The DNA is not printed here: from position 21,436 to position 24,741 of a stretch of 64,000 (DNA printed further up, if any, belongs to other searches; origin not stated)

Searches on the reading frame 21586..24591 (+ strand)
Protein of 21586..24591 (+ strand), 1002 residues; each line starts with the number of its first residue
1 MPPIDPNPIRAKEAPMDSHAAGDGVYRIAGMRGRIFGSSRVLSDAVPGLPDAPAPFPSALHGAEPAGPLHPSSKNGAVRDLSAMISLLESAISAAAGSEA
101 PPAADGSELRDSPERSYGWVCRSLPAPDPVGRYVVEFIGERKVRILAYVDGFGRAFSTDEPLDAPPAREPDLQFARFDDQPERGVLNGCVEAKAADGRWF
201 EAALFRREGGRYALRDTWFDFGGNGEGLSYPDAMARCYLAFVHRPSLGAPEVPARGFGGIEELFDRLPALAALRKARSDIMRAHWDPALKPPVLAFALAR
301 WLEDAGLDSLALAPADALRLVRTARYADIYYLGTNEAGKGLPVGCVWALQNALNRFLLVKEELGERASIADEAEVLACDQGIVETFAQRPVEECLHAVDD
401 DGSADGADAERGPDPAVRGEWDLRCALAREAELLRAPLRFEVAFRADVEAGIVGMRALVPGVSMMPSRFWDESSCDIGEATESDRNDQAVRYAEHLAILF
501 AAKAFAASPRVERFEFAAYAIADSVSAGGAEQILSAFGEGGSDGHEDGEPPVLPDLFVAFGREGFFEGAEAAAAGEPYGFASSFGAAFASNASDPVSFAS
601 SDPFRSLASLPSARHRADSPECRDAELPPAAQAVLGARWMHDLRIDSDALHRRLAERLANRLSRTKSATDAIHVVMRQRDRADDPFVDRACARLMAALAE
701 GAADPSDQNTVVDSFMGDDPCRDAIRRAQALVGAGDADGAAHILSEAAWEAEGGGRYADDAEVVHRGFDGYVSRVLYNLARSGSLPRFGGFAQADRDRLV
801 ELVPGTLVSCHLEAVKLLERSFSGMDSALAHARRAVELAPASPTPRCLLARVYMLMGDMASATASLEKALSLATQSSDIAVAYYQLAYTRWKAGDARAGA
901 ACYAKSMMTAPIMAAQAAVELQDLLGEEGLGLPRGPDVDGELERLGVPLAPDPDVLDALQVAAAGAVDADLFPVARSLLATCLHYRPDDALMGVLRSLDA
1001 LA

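Call 54: search_protein_families(library=pfam, proteins=[window:21586-24591:+], max_evalue=0.00001)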
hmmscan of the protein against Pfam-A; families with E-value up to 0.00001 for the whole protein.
window:21586-24591:+ (1002 aa): 1 family
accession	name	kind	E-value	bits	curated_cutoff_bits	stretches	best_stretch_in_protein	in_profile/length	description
PF13181.12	TPR_8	-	3.5e-06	27.2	25.7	0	847-873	5-31/34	Tetratricopeptide repeat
